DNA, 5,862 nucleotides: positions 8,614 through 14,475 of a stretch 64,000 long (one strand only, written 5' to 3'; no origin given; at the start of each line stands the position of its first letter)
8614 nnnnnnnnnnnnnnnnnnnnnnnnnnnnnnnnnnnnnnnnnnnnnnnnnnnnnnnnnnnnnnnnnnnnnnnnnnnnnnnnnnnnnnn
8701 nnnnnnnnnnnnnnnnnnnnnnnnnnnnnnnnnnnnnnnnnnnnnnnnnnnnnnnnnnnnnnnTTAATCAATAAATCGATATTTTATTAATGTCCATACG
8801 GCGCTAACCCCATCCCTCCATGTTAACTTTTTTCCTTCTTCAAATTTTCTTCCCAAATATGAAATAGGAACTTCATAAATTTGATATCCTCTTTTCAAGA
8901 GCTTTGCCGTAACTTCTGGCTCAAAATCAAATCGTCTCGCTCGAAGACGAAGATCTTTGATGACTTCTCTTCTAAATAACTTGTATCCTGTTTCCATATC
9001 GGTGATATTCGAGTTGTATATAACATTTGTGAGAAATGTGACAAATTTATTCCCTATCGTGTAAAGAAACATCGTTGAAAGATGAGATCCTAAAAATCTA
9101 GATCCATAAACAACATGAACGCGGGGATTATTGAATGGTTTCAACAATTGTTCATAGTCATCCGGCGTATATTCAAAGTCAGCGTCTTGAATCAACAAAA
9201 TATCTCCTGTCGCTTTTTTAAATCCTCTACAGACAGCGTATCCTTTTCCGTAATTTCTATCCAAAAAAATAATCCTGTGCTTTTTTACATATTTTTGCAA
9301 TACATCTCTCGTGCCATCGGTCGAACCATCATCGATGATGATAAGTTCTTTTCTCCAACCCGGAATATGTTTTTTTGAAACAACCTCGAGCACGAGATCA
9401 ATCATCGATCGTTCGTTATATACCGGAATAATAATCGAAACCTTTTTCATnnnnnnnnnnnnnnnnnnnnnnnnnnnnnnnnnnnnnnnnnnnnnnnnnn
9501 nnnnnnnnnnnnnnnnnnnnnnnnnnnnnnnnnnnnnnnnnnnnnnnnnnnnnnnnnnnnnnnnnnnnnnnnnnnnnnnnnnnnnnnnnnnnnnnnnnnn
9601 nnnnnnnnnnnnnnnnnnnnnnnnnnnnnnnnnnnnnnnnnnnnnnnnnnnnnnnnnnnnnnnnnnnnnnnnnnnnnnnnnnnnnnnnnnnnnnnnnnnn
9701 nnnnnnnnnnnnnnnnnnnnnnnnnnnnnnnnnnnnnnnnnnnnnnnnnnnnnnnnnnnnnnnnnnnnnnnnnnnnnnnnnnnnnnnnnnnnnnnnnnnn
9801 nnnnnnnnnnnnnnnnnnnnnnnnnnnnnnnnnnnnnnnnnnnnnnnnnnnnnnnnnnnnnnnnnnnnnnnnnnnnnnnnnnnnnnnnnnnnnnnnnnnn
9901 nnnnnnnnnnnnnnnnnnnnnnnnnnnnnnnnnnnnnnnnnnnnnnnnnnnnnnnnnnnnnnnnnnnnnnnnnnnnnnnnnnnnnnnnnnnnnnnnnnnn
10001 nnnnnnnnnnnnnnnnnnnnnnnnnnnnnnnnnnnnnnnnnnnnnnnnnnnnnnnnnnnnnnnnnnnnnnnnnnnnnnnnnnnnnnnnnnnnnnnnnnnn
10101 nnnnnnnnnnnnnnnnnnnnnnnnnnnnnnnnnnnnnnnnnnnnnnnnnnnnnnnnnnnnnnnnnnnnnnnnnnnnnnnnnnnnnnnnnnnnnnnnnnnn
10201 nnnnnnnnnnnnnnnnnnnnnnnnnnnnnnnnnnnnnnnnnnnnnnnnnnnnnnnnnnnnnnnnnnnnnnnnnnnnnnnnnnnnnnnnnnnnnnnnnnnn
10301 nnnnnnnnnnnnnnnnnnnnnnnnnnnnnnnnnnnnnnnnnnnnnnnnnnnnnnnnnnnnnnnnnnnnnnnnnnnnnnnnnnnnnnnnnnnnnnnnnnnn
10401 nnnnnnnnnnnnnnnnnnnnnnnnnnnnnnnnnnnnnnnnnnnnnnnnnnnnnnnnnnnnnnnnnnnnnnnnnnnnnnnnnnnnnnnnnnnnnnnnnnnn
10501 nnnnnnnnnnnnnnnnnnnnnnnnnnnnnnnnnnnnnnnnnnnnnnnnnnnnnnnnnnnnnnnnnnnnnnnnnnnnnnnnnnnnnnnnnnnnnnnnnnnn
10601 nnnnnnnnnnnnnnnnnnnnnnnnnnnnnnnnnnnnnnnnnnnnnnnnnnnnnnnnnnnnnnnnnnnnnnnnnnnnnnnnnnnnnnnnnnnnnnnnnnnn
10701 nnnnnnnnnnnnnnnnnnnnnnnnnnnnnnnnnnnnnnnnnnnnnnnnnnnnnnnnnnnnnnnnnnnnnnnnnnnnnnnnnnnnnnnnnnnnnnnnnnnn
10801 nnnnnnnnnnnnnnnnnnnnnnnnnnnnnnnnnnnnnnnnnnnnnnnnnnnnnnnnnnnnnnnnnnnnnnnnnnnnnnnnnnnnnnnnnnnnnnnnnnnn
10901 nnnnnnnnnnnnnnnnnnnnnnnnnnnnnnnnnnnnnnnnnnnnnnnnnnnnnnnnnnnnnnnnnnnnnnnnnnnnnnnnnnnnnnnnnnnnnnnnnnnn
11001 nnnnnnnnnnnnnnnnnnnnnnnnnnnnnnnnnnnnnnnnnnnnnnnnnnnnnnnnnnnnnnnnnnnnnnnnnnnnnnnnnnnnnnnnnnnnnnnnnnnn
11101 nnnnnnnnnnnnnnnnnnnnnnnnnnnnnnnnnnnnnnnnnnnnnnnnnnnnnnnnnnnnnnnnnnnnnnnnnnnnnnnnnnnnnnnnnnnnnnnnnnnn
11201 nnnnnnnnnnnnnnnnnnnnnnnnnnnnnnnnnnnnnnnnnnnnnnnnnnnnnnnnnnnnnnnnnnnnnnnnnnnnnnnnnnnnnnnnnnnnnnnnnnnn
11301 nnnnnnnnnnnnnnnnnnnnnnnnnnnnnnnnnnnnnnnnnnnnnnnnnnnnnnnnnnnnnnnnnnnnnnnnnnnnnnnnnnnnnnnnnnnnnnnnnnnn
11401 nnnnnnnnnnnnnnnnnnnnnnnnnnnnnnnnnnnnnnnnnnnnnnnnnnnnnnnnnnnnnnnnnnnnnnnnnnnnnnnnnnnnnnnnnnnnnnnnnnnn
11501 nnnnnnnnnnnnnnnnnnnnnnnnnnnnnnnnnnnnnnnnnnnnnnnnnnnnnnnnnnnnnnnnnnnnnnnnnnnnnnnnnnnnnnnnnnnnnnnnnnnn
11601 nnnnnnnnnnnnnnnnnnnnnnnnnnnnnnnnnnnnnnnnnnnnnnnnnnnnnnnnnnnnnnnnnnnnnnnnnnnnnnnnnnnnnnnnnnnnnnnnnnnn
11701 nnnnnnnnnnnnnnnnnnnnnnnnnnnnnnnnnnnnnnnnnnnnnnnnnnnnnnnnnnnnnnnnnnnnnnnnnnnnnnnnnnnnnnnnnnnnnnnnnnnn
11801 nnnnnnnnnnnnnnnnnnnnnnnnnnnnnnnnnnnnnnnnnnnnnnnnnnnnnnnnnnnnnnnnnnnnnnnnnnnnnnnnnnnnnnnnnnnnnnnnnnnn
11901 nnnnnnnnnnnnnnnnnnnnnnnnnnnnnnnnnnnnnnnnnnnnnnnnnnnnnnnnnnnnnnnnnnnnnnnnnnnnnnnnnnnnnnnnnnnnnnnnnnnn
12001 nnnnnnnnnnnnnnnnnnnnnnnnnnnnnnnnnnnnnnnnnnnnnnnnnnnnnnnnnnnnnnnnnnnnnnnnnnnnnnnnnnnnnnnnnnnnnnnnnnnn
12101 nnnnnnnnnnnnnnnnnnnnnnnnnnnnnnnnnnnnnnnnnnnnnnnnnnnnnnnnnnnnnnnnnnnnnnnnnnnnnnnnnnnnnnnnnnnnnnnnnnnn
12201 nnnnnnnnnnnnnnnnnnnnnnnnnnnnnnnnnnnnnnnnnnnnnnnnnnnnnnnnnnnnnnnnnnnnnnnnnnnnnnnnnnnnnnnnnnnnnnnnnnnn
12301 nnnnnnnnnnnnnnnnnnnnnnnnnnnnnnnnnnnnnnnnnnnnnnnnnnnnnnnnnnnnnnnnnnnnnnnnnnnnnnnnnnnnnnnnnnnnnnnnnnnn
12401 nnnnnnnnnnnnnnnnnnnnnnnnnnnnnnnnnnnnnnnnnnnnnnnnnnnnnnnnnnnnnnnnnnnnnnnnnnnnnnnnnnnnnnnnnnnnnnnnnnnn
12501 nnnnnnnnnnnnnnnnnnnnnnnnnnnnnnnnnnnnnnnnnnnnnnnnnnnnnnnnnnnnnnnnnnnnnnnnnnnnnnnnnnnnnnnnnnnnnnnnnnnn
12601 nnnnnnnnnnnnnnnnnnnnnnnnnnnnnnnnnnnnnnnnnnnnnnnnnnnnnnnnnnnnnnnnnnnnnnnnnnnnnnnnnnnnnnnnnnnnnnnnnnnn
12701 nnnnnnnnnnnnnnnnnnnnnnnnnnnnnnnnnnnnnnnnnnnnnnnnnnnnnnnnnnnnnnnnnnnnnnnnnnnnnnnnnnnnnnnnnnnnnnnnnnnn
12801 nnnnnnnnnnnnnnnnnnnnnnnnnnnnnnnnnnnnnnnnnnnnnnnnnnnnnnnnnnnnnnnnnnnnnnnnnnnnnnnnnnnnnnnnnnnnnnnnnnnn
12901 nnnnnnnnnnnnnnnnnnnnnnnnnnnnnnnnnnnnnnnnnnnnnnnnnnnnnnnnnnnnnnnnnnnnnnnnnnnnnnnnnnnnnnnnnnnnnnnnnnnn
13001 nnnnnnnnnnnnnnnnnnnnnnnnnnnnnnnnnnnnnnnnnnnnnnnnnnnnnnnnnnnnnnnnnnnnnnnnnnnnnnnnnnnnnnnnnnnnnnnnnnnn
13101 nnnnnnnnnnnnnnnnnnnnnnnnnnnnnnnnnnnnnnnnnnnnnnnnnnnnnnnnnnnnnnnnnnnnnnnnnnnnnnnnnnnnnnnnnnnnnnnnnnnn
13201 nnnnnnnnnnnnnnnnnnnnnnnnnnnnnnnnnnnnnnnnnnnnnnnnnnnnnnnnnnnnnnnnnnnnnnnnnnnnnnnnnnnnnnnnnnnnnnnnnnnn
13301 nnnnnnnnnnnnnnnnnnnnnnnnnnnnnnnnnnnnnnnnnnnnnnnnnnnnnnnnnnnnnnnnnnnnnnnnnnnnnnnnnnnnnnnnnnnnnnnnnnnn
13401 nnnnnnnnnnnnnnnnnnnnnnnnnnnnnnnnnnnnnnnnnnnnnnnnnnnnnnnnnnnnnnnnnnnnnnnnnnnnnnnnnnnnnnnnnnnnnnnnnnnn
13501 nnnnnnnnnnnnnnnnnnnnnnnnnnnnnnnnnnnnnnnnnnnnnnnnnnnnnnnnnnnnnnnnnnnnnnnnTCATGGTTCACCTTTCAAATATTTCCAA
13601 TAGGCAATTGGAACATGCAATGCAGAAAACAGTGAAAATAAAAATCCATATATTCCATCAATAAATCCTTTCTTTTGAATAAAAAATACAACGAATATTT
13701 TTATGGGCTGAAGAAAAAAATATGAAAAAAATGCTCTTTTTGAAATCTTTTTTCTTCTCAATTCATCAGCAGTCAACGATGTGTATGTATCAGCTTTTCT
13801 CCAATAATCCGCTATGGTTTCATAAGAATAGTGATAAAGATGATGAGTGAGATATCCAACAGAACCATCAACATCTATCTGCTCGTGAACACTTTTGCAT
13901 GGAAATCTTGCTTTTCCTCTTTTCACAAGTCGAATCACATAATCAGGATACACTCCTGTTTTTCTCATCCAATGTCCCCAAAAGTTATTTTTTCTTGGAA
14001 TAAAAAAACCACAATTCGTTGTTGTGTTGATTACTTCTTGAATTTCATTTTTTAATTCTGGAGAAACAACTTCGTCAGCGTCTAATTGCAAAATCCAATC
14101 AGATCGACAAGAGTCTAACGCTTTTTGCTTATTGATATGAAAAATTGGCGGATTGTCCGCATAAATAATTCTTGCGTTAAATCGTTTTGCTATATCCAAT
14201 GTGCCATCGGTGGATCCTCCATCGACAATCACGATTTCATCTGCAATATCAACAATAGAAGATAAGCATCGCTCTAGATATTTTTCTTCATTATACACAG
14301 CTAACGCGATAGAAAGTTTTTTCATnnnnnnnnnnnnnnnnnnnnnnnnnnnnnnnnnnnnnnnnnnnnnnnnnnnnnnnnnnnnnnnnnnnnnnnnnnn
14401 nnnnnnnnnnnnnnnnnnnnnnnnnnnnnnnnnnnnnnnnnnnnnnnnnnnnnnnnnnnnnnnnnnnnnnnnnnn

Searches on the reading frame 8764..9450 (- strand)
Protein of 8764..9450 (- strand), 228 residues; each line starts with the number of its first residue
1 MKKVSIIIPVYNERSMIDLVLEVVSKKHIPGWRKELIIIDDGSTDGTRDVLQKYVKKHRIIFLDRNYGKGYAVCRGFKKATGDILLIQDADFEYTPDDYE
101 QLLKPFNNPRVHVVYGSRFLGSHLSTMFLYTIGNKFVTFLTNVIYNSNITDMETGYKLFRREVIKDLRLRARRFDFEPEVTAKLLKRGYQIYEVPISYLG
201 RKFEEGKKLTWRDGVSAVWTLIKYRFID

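Call 7: search_protein_families(library=pfam, proteins=[window:8764-9450:-], max_evalue=0.001)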
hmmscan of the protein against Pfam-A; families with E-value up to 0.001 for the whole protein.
window:8764-9450:- (228 aa): 4 families
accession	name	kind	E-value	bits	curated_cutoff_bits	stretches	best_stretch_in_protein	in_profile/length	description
PF00535.33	Glycos_transf_2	-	7.1e-35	120.9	23.3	1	5-167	1-167/168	Glycosyl transferase family 2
PF10111.15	Glyco_tranf_2_2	-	1.1e-10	41.9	27.3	1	5-104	1-104/276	Glycosyltransferase like family 2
PF13641.12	Glyco_tranf_2_3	-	6.5e-09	36.6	27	1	4-137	3-132/230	Glycosyltransferase like family 2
PF13506.12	Glyco_transf_21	-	0.0009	19.2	21.7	0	69-149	18-96/174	Glycosyl transferase family 21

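Call 36: search_solved_structures(query=window:8764-9450:-, max_evalue=0.00001)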
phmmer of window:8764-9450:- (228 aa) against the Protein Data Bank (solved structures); distinct sequences matched with E-value up to 0.00001: 14.
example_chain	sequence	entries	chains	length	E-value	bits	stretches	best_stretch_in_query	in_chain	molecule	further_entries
5mlz_A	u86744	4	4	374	1.7e-18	70.3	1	3-204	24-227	Dolichol monophosphate mannose synthase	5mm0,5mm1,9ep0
9hwj_A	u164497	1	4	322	8.7e-17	64.7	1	1-208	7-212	Undecaprenyl-phosphate 4-deoxy-4-formamido-L-arabinose transferase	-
9bhc_C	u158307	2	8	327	1.3e-16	64.1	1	1-208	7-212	Undecaprenyl-phosphate 4-deoxy-4-formamido-L-arabinose transferase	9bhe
8vxh_A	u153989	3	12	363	1.8e-16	63.7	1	1-208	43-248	Undecaprenyl-phosphate 4-deoxy-4-formamido-L-arabinose transferase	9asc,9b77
6yv7_B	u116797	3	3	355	3.6e-10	43.1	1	3-96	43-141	Glycosyl transferase, family 2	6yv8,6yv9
6yv7_A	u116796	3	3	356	3.6e-10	43.1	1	3-96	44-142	Glycosyl transferase, family 2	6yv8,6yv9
2z87_A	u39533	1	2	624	1.4e-09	41.1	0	4-107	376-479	Chondroitin synthase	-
2z86_A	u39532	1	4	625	1.4e-09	41.1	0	4-107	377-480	Chondroitin synthase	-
6p61_A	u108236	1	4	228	2.3e-09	40.4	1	3-111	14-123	Glycosyltransferase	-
5eke_A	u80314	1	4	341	4.6e-08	36.2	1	4-120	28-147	Uncharacterized glycosyltransferase sll0501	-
5ekp_C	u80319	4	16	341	4.6e-08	36.2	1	4-120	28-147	Uncharacterized glycosyltransferase sll0501 | Glycosyltransferase sll0501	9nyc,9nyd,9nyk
9nye_A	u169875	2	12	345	4.7e-08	36.2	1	4-120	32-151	Glycosyltransferase sll0501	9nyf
5tze_C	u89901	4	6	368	1.5e-07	34.6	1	3-92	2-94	Glycosyl transferase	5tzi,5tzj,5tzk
5tz8_A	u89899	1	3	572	2.9e-07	33.6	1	3-92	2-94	Glycosyl transferase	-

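Call 51: search_protein_families(library=ncbifam, proteins=[window:8764-9450:-], max_evalue=0.00001)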
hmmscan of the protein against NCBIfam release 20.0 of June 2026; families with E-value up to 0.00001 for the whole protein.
window:8764-9450:- (228 aa): 19 families
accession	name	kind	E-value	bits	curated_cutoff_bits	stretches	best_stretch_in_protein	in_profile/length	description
TIGR04182.1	glyco_TIGR04182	equivalog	1.3e-33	116.7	325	1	3-223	1-216/293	S-layer glycoprotein N-glycosyltransferase AglJ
NF007986.1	PRK10714.1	equivalog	1.1e-18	67.3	529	1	1-207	5-209/316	undecaprenyl-phosphate 4-deoxy-4-formamido-L-arabinose transferase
NF047588.1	GlcsyltransPgfSStrep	equivalog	2.4e-18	66.4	500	1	3-167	2-167/308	glycosyltransferase PgfS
NF041391.1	DPhHxTase_Halo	equivalog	8.3e-17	60.9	375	1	10-204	3-189/213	dolichyl-phosphate hexose transferase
NF007482.0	PRK10073.1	equivalog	2e-16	59.9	423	1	2-104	6-108/334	glycosyltransferase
TIGR03937.1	PgaC_IcaA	equivalog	2.6e-15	56.3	422.3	1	2-116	45-161/407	poly-beta-1,6-N-acetyl-D-glucosamine synthase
NF041875.1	EPS_EpsD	equivalog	5.2e-15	55.7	370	1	4-116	1-114/325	exopolysaccharide biosynthesis glycosyltransferase EpsD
NF047683.1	TeichurnBiosyTuaG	equivalog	1.9e-14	53.9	400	1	3-105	7-110/252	teichuronic acid biosynthesis protein TuaG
NF058614.1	PPMAGASynPpgS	equivalog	2.1e-14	53.5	370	1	4-218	2-216/226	polyprenyl-phospho-N-acetylgalactosaminyl synthase PpgS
TIGR04283.1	glyco_like_mftF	equivalog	4.9e-14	52.4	182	1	4-132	1-124/221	TIGR04283 family arsenosugar biosynthesis glycosyltransferase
TIGR03965.1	mycofact_glyco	equivalog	5.1e-14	52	280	1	2-116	74-189/467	mycofactocin biosynthesis glycosyltransferase MftF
NF010496.0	PRK13915.1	equivalog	2e-11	43.5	262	1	2-116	31-153/307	glucosyl-3-phosphoglycerate synthase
TIGR04242.1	nodulat_NodC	equivalog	8.2e-09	34.9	550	1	3-116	49-166/395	chitooligosaccharide synthase NodC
NF053739.1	GlytfEpsEBac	equivalog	3.5e-08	32.8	450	1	3-110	2-111/265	glycosyltransferase EpsE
NF038302.1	EPS_HpsE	equivalog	4.3e-08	32.5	300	1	4-91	3-96/307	hormogonium polysaccharide biosynthesis glycosyltransferase HpsE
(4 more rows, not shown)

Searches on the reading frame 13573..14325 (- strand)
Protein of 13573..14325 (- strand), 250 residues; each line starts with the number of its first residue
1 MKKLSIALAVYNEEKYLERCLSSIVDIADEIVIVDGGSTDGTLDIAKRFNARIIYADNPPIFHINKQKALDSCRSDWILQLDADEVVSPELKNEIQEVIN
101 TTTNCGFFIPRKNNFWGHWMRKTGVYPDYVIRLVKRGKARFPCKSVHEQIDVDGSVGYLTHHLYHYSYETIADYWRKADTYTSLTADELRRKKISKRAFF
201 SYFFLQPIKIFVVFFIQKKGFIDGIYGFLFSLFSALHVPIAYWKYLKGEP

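Call 8: search_protein_families(library=pfam, proteins=[window:13573-14325:-], max_evalue=0.001)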
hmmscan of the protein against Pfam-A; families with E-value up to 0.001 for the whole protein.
window:13573-14325:- (250 aa): 3 families
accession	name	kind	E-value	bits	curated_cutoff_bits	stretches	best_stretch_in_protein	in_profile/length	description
PF00535.33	Glycos_transf_2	-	2.4e-22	80.1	23.3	1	5-133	1-134/168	Glycosyl transferase family 2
PF13704.12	Glyco_tranf_2_4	-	1.5e-07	32.3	27.5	1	12-87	2-84/98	Glycosyl transferase family 2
PF13641.12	Glyco_tranf_2_3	-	0.00015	22.3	27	1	4-91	3-103/230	Glycosyltransferase like family 2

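Call 37: search_solved_structures(query=window:13573-14325:-, max_evalue=0.001)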
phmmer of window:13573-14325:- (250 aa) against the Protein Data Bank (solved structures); distinct sequences matched with E-value up to 0.001: 10.
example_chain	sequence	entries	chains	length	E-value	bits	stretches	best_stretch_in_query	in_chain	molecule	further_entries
22ao_A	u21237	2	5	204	1.9e-17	67.2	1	4-170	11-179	GmaR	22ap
7msp_A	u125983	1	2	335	6.5e-12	49.1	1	6-190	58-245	SPbeta prophage-derived glycosyltransferase SunS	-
7msn_A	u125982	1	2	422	1.1e-11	48.4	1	6-173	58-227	SPbeta prophage-derived glycosyltransferase SunS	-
7msk_A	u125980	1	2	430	2.3e-09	40.7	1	6-157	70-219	Glyco_trans_2-like domain-containing protein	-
2z87_A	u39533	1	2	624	6.1e-07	32.8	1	4-91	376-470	Chondroitin synthase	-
2z86_A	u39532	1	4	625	6.2e-07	32.8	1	4-91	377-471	Chondroitin synthase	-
9omj_A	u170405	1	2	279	4e-05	26.8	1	5-97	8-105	Glycosyltransferase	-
9omh_A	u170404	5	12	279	4e-05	26.8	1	5-97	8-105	Glycosyltransferase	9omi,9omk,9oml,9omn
9omm_A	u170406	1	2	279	4e-05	26.8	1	5-97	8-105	Glycosyltransferase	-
6p61_A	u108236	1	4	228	9.8e-05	25.6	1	4-97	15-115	Glycosyltransferase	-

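Call 51: search_protein_families(library=ncbifam, proteins=[window:13573-14325:-], max_evalue=0.00001)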
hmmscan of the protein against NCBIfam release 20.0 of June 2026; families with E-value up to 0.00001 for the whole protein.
window:13573-14325:- (250 aa): 5 families
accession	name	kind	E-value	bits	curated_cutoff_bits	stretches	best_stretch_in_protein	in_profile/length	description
TIGR04195.1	S_glycosyl_SunS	equivalog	7.2e-15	54.7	350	1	7-193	62-250/421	SunS family peptide S-glycosyltransferase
TIGR04283.1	glyco_like_mftF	equivalog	2.3e-11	43.7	182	1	4-108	1-107/221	TIGR04283 family arsenosugar biosynthesis glycosyltransferase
NF007482.0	PRK10073.1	equivalog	5.4e-09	35.5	423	1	2-98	6-109/334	glycosyltransferase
NF041391.1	DPhHxTase_Halo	equivalog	1.1e-06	27.9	375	1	10-102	3-96/213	dolichyl-phosphate hexose transferase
NF050050.1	ProtGlycPglI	equivalog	7.6e-06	25.5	500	0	1-99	1-105/306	GalNAc(5)-diNAcBac-PP-undecaprenol beta-1,3-glucosyltransferase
